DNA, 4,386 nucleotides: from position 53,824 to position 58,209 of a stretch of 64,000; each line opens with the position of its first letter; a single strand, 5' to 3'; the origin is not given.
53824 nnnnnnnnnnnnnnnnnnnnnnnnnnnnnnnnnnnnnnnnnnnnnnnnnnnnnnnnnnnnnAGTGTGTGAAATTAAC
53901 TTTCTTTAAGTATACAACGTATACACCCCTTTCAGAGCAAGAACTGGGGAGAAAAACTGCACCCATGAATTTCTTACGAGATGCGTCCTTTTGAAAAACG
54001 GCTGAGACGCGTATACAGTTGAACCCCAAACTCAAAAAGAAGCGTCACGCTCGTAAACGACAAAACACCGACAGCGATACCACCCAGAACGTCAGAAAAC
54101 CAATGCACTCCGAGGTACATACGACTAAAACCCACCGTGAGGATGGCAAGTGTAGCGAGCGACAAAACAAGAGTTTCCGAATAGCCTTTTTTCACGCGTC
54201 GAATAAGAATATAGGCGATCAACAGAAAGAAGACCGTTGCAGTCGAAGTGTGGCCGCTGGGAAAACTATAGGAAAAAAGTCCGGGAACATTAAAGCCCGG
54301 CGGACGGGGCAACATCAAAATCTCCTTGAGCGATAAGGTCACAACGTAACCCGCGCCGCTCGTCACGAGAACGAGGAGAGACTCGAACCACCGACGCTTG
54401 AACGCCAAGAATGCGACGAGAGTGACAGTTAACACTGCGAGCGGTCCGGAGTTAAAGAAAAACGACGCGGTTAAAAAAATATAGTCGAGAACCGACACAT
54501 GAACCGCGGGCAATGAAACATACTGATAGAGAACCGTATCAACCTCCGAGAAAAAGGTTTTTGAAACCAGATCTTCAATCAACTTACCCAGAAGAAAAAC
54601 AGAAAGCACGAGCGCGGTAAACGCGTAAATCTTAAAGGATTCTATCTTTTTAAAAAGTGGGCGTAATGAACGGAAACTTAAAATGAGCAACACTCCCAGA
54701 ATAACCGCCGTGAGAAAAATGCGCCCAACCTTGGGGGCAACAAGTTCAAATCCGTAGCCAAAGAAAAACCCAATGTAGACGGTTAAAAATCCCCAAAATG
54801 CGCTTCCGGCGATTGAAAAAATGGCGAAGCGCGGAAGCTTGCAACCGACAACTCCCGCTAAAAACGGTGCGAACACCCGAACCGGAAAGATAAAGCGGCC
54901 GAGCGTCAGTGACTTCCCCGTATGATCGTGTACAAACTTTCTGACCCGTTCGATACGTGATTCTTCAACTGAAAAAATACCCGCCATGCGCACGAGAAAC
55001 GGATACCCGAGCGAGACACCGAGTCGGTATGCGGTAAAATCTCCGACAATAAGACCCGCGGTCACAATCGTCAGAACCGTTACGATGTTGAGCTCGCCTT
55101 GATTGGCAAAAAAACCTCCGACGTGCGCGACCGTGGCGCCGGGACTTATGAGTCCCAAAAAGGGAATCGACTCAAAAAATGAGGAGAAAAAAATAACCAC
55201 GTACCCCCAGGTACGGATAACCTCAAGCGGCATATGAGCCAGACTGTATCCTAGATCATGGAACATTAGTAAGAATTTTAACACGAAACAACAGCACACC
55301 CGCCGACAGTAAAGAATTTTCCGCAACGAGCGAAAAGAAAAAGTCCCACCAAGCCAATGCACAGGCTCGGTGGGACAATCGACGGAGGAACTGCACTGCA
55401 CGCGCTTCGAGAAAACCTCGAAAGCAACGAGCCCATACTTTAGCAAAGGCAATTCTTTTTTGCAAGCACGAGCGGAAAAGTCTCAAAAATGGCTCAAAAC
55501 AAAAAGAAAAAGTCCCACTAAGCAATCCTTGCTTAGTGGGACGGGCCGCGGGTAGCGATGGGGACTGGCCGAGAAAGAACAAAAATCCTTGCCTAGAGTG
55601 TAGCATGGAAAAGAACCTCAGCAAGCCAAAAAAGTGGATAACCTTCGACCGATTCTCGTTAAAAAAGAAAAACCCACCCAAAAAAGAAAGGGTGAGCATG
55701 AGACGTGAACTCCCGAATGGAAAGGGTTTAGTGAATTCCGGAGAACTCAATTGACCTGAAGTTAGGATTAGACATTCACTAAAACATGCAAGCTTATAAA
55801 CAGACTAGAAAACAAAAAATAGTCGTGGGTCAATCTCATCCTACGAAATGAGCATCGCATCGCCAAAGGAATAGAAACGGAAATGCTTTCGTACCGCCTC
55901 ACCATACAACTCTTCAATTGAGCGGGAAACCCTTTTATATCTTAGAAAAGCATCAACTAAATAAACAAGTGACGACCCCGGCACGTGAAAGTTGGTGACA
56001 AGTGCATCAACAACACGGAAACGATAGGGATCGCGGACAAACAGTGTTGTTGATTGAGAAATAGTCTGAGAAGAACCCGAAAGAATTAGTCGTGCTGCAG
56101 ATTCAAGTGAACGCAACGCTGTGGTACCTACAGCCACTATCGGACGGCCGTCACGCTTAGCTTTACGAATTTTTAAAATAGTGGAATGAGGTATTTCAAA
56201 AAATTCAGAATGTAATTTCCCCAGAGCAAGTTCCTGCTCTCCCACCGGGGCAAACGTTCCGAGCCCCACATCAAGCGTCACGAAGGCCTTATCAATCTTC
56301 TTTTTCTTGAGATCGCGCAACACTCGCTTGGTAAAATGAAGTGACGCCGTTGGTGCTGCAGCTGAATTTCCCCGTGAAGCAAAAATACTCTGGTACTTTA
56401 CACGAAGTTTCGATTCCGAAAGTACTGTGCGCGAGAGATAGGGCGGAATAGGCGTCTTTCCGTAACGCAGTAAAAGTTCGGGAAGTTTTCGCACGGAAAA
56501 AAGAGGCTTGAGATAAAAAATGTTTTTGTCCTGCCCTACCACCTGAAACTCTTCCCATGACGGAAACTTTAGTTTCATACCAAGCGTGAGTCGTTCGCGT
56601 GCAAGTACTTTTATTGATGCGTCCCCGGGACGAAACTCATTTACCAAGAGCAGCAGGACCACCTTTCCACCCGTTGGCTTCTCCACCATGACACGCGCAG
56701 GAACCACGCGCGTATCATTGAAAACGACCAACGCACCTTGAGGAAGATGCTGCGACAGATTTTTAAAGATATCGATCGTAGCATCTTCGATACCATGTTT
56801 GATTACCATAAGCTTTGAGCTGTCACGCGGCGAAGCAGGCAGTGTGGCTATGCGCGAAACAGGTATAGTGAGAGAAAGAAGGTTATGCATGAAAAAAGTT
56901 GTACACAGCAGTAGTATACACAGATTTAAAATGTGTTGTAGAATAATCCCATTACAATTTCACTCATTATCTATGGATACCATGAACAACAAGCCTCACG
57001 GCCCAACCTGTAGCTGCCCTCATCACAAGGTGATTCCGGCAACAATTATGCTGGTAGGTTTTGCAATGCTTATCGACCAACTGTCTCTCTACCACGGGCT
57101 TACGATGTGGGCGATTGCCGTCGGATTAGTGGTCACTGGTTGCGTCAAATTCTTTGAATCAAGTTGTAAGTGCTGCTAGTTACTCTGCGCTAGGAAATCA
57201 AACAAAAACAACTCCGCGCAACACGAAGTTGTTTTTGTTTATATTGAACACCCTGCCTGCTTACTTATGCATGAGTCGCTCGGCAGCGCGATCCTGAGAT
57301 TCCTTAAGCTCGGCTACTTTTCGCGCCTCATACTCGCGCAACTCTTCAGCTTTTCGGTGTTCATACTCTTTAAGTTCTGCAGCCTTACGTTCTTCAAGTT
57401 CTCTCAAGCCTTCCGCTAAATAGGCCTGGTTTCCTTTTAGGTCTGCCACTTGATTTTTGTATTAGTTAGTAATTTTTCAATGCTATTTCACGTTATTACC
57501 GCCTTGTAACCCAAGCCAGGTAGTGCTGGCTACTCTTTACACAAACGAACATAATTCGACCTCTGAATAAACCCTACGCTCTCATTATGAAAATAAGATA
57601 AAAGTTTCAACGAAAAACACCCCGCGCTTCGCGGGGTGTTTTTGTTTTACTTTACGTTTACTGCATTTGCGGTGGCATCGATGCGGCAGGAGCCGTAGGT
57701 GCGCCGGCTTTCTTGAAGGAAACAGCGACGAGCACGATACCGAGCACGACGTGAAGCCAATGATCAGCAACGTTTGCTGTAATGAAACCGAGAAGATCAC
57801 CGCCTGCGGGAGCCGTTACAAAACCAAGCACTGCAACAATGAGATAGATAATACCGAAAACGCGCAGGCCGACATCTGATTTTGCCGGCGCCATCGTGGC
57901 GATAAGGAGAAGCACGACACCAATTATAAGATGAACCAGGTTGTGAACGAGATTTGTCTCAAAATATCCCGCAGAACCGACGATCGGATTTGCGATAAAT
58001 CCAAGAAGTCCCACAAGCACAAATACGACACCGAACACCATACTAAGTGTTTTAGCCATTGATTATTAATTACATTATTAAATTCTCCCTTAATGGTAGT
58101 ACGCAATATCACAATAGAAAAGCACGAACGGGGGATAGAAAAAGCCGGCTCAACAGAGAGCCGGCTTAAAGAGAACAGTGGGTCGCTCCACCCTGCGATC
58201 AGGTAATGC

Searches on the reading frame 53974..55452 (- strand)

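Call 59: search_protein_families(library=pfam, proteins=[window:53974-55452:-], max_evalue=0.001)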
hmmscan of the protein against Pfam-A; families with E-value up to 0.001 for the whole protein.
window:53974-55452:- (492 aa): 3 families
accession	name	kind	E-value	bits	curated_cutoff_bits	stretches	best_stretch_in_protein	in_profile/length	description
PF01569.27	PAP2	-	5.7e-19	68.6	27.2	1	361-472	5-124/130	PAP2 superfamily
PF09335.16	VTT_dom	-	3.9e-10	40.7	33.9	1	104-228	2-121/123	VTT domain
PF14378.12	PAP2_3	-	9.8e-06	25.9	27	1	395-466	125-188/190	PAP2 superfamily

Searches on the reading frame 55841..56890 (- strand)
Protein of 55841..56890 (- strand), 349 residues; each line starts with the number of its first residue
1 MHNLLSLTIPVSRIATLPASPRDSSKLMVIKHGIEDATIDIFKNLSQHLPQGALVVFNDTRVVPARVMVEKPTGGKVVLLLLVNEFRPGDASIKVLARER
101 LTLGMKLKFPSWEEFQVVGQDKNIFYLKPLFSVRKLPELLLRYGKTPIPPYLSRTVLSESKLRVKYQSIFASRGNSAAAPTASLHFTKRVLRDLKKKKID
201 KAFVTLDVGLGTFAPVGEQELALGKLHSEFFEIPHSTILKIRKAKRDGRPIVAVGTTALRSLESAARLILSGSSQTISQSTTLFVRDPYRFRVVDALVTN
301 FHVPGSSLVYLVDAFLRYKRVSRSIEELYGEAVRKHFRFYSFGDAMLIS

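Call 59: search_protein_families(library=pfam, proteins=[window:55841-56890:-], max_evalue=0.001)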
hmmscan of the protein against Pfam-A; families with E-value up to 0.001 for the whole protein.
window:55841-56890:- (349 aa): 1 family
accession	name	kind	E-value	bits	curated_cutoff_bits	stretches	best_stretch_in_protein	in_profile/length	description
PF02547.20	Queuosine_synth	-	1.6e-92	310.5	25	1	8-348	7-322/322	Queuosine biosynthesis protein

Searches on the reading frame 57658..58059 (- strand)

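Call 59: search_protein_families(library=pfam, proteins=[window:57658-58059:-], max_evalue=0.001)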
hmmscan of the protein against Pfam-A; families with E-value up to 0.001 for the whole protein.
window:57658-58059:- (133 aa): 1 family
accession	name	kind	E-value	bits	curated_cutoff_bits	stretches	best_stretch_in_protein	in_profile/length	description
PF14325.12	DUF4383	-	2.3e-18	67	27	1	4-115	2-124/125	Domain of unknown function (DUF4383)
